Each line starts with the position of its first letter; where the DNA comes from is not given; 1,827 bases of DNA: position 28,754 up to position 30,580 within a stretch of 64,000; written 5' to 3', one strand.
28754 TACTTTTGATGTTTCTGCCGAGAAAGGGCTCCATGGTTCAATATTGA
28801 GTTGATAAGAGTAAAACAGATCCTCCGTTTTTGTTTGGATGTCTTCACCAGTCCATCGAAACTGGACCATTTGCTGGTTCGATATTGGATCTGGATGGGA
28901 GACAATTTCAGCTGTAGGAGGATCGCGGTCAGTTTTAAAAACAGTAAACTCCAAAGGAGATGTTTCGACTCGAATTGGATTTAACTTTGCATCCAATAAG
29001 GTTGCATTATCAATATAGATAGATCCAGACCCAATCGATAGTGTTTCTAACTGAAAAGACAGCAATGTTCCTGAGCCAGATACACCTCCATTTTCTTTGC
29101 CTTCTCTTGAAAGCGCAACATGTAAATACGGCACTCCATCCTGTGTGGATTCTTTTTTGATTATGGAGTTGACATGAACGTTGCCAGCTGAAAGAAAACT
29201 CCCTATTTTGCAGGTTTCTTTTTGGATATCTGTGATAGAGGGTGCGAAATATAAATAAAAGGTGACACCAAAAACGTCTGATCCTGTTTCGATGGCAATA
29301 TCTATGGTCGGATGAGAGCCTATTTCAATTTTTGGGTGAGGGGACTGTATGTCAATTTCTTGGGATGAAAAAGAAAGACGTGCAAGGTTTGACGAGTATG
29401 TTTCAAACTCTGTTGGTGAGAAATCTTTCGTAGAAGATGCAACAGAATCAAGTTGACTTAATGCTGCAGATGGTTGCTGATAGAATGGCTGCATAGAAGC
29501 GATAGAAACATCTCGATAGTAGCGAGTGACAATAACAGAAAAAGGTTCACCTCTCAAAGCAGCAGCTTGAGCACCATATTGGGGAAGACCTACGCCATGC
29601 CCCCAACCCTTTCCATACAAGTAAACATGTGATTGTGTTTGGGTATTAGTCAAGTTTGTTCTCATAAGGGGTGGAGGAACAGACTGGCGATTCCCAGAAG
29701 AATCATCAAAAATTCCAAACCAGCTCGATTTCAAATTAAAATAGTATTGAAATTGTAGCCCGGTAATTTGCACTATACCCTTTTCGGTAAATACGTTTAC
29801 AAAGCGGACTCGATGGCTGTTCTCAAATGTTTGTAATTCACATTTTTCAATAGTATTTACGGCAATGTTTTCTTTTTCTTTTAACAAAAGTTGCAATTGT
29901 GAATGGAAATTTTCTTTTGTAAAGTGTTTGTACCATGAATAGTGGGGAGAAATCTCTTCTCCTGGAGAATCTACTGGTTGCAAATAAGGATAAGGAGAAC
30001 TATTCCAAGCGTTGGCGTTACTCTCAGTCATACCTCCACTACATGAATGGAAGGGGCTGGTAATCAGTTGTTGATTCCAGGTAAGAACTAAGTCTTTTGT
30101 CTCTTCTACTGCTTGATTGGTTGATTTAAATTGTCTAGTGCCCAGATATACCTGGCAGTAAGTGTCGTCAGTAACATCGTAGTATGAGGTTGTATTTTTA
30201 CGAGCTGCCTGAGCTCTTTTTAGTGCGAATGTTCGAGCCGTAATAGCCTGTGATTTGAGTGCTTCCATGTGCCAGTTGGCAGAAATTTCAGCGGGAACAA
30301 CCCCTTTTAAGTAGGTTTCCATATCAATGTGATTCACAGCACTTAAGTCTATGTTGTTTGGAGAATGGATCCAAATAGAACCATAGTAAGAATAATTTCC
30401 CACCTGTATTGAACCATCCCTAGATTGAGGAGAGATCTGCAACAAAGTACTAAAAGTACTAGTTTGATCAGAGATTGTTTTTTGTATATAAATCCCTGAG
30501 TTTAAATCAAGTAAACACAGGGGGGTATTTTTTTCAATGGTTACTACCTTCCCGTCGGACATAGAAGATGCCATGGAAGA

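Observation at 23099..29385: Cohesin-like and dockerin modules on non-cellulosomal proteins: a possible self-assembling surface complex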

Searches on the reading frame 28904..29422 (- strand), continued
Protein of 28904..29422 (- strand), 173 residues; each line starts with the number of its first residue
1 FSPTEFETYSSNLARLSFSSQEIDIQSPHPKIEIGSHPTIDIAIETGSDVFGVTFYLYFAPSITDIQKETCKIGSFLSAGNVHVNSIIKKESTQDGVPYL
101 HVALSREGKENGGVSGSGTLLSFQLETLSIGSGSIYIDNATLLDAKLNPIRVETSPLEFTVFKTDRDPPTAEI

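Call 81: find_encoding_contigs(protein=P0008, flank=10000, max_places=1)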
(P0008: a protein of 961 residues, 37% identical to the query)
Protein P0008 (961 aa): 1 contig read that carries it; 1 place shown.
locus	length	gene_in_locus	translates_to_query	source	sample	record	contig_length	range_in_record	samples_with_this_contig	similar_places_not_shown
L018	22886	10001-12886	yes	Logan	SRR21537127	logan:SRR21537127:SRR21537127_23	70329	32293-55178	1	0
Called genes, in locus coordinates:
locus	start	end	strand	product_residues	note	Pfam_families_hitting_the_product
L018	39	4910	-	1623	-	PF01436:NHL (weak), PF17170:DUF5128, PF01436:NHL (weak), PF17170:DUF5128 (weak), PF18984:DUF5717_N (weak), PF09136:Glucodextran_B, PF17936:Big_6 (weak), PF07833:Cu_amine_oxidN1, +1 more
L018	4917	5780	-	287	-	PF07833:Cu_amine_oxidN1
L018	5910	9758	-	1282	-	PF00082:Peptidase_S8, PF00801:PKD (weak), PF18911:PKD_4 (weak)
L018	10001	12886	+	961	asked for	PF08486:SpoIID, PF09136:Glucodextran_B, PF07833:Cu_amine_oxidN1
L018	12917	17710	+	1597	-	PF01011:PQQ (faint), PF13570:Beta-prop_ACSF4, PF25292:Beta-prop_CGLA (faint), PF13360:PQQ_2, PF13570:Beta-prop_ACSF4, PF13360:PQQ_2, PF13570:Beta-prop_ACSF4, PF00404:Dockerin_1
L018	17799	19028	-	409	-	PF23381:Beta-prop_IFT122_1st (faint), PF24807:WD40_CDC20-Fz (faint), PF25174:Beta-prop_THOC3 (faint), PF26550:Tricorn_2nd (faint), PF00930:DPPIV_N (faint), PF00400:WD40 (faint), PF26549:Tricorn_N (weak), PF07676:PD40 (weak)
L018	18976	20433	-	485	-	PF26549:Tricorn_N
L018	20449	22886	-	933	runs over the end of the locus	PF25174:Beta-prop_THOC3 (faint), PF26549:Tricorn_N (faint), PF26550:Tricorn_2nd (faint), PF08662:eIF2A (faint), PF07676:PD40 (faint)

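Call 82: find_encoding_contigs(protein=P0011, flank=10000, max_places=1)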
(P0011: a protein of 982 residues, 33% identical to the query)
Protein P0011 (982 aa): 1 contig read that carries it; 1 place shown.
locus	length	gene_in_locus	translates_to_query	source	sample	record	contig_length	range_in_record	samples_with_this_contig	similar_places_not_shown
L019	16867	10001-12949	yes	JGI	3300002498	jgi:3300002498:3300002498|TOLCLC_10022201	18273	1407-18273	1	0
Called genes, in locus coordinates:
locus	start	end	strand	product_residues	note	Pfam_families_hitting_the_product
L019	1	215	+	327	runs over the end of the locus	PF01008:IF-2B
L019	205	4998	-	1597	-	PF01436:NHL (weak), PF15869:TolB_like (faint), PF17170:DUF5128 (weak), PF17936:Big_6 (faint), PF01436:NHL (weak), PF18984:DUF5717_N (weak), PF09136:Glucodextran_B, PF07833:Cu_amine_oxidN1, +1 more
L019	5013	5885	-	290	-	PF07833:Cu_amine_oxidN1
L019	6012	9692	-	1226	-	PF00082:Peptidase_S8, PF00801:PKD (weak), PF18911:PKD_4 (weak)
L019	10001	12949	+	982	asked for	PF08486:SpoIID, PF09136:Glucodextran_B (weak), PF07833:Cu_amine_oxidN1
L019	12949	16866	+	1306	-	?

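Call 83: find_encoding_contigs(protein=P0054, flank=10000, max_places=1)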
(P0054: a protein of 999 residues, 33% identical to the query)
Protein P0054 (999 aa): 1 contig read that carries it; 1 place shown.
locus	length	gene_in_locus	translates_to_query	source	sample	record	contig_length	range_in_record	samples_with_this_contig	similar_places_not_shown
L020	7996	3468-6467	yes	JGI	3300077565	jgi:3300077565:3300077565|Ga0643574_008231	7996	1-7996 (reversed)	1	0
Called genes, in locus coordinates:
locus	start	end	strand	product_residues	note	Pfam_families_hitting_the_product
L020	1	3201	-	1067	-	?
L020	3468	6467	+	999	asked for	PF08486:SpoIID, PF09136:Glucodextran_B, PF07833:Cu_amine_oxidN1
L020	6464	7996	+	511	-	?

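Call 88: search_protein_families(library=pfam, proteins=[L018:12917-17707:+], max_evalue=0.01)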
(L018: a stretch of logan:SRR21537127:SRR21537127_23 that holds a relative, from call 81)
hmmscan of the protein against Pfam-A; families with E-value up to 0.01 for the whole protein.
L018:12917-17707:+ (1597 aa): 6 families
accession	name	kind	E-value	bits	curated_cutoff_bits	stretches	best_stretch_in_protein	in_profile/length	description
PF13570.13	Beta-prop_ACSF4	-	1.6e-90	304.3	133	4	711-979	60-328/329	Beta-alanine-activating enzyme, beta-propeller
PF13360.13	PQQ_2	-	2.8e-61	207.6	27.6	6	266-358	2-94/233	Outer membrane protein assembly factor BamB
PF01011.28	PQQ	-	6.2e-23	81.8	26.7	2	242-378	46-155/595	Glucose/ethanol/alcohol dehydrogenase, beta-propeller domain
PF00404.24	Dockerin_1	-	1.6e-09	38.2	22.9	1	1539-1589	1-52/57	Dockerin type I domain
PF25292.1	Beta-prop_CGLA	-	3.8e-06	27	26.8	0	81-142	43-102/316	Lambda-carrageenase beta-propeller domain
PF25293.1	Beta-prop_EMC1_N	-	7.5e-05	22.9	34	0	753-899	32-186/219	EMC1 N-terminal beta-propeller domain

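Call 89: list_cluster_members(proteins=[P0003, P0005, P0007, P0009, P0010, P0012, P0013, P0017, P0018, P0056])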
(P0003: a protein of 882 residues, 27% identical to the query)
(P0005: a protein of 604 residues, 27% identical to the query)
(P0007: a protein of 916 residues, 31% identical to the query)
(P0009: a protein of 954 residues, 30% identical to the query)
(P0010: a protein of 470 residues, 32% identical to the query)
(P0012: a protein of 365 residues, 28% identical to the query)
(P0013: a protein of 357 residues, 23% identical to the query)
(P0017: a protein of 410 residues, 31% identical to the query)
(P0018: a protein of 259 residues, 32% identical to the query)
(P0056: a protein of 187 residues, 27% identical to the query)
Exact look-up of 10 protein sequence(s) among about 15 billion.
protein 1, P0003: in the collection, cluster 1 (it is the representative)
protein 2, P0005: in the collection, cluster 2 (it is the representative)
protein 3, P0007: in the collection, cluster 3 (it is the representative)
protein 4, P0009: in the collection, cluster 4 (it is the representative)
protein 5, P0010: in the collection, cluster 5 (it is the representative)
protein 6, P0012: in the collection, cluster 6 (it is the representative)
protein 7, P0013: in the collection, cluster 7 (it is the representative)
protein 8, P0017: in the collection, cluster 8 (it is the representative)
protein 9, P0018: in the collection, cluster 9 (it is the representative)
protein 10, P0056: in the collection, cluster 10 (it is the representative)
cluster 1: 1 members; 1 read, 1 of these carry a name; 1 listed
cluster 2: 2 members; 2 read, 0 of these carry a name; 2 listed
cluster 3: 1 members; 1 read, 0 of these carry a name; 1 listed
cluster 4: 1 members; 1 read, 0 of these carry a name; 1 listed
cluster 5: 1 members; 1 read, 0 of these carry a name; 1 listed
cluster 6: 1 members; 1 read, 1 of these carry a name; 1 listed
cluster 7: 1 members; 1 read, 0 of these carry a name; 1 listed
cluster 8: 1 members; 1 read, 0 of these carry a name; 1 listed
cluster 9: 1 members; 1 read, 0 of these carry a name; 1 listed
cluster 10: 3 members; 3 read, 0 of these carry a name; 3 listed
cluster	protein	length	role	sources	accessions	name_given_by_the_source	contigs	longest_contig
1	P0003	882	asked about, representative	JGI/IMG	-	uncharacterized protein YhbP (UPF0306 family)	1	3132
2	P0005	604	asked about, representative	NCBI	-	-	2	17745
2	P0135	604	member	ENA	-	-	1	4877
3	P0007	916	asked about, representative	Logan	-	-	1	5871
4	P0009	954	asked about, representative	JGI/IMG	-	-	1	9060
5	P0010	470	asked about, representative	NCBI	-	-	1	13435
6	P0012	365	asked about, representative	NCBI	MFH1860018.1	MAG: cohesin domain-containing protein, partial [bacterium]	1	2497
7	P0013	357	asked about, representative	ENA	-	-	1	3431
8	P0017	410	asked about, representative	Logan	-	-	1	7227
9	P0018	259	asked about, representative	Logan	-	-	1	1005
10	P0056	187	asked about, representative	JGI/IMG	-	-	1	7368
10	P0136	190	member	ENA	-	-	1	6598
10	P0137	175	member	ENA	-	-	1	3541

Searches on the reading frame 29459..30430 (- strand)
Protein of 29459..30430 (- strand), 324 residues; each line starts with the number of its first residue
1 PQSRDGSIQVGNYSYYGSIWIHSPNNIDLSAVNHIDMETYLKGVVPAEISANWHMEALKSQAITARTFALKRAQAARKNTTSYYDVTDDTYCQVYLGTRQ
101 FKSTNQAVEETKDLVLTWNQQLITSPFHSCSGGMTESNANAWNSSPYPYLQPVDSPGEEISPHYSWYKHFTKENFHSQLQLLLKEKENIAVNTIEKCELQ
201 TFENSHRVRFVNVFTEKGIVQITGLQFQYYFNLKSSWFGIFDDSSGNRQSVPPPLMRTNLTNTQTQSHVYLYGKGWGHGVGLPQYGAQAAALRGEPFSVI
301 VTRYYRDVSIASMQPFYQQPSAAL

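Call 75: search_solved_structures(query=window:29459-30430:-, max_evalue=0.001, show_alignments=2)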
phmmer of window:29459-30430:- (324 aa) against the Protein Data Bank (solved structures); distinct sequences matched with E-value up to 0.001: 3.
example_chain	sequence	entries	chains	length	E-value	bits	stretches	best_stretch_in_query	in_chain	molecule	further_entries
4rwr_A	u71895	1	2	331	2.2e-31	112.5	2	32-181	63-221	Stage II sporulation protein D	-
5i1t_A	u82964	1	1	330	1.1e-21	80.6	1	32-238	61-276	Stage II sporulation protein D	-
5txu_A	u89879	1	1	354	1.7e-21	80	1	32-239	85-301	Stage II sporulation protein D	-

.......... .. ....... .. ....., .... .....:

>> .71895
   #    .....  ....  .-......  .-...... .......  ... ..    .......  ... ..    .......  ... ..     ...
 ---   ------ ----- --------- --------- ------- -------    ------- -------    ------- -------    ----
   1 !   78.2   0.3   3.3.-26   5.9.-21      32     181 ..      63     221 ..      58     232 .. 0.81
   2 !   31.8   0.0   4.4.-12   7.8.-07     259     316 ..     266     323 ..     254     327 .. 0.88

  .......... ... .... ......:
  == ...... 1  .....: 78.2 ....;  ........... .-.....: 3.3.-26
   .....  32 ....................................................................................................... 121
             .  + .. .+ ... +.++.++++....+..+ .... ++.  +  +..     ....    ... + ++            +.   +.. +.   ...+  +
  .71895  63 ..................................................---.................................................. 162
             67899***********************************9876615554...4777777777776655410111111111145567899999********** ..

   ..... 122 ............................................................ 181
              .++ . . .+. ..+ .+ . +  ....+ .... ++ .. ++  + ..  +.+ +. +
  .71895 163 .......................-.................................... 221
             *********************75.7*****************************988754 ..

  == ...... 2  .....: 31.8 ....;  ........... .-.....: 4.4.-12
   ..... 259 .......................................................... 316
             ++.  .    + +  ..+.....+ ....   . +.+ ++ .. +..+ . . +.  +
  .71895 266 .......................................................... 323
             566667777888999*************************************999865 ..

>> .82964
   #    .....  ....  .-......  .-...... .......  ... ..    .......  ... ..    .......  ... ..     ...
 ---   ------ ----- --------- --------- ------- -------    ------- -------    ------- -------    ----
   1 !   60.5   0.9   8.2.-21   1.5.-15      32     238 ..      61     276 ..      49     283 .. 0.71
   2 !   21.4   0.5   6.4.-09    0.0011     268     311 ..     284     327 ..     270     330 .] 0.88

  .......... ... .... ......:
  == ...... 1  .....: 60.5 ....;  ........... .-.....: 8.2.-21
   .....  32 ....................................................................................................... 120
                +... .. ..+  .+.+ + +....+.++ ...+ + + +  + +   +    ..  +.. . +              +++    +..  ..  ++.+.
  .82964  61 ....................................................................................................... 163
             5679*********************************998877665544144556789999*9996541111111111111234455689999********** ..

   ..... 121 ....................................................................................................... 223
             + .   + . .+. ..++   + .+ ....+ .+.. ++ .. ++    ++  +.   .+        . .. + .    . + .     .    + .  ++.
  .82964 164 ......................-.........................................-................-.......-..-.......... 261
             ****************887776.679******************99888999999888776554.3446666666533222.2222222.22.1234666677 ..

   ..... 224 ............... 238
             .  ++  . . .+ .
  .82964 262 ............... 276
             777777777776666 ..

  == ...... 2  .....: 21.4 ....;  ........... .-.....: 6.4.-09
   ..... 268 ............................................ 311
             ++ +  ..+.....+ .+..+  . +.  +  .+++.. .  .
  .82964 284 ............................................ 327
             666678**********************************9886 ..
